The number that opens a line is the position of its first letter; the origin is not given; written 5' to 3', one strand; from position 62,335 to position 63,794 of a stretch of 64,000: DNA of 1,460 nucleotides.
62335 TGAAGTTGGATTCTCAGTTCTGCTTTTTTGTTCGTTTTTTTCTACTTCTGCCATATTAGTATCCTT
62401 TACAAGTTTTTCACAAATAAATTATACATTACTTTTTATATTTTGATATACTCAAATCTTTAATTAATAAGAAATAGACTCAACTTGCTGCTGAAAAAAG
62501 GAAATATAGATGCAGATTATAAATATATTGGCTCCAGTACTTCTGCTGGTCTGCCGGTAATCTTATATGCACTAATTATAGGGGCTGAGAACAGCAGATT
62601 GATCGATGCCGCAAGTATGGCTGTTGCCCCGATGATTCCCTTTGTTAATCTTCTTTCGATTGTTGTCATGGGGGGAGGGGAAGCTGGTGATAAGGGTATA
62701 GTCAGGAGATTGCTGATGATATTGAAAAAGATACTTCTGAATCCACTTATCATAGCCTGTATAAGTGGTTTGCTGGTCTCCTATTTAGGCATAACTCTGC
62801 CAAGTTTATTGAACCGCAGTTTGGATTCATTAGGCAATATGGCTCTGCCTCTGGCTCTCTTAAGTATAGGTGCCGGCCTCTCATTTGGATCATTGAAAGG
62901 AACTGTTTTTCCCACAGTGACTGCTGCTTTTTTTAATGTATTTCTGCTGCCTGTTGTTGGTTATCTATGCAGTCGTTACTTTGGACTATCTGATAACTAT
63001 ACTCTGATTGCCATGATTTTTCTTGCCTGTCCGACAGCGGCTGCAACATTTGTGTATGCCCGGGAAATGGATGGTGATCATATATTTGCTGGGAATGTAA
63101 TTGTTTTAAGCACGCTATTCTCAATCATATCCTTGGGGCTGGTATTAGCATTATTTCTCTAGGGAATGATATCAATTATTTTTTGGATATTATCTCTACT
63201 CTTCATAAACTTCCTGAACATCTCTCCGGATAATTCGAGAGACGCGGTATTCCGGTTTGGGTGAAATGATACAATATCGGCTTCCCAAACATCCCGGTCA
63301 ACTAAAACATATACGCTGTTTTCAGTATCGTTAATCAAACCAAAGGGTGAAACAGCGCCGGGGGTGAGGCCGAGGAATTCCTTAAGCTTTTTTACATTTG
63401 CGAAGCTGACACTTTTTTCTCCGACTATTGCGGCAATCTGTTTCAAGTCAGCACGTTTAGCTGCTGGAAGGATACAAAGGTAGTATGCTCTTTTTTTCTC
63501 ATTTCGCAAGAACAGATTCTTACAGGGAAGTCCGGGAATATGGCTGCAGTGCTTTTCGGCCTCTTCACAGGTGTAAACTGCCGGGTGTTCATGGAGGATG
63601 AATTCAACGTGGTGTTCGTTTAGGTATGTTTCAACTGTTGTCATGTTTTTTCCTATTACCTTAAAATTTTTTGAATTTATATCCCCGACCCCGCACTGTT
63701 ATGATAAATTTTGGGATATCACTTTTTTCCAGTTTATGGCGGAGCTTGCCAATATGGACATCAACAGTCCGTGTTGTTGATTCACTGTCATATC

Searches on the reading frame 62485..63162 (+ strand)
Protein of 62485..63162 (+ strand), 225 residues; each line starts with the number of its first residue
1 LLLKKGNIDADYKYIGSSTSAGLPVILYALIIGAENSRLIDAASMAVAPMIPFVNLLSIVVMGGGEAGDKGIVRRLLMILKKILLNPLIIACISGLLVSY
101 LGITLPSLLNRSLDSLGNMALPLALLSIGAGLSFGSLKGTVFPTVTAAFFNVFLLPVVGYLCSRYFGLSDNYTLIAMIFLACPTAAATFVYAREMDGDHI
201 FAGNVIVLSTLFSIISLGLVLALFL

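Call 32: search_protein_families(library=pfam, proteins=[window:62485-63162:+], max_evalue=0.00001)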
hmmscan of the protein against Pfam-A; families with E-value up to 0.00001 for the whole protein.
window:62485-63162:+ (225 aa): 1 family
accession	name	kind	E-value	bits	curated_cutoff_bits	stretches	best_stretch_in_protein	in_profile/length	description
PF03547.23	Mem_trans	-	8.6e-18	64.5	25.7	1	75-218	192-340/343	Membrane transport protein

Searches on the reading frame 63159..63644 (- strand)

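Call 64: search_protein_families(library=pfam, proteins=[window:63159-63644:-], max_evalue=0.001)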
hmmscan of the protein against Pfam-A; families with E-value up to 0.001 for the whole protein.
window:63159-63644:- (161 aa): 1 family
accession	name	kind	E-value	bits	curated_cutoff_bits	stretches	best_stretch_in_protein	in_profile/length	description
PF04073.20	tRNA_edit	-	4.1e-30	104.8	25.5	1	20-146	1-123/123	Aminoacyl-tRNA editing domain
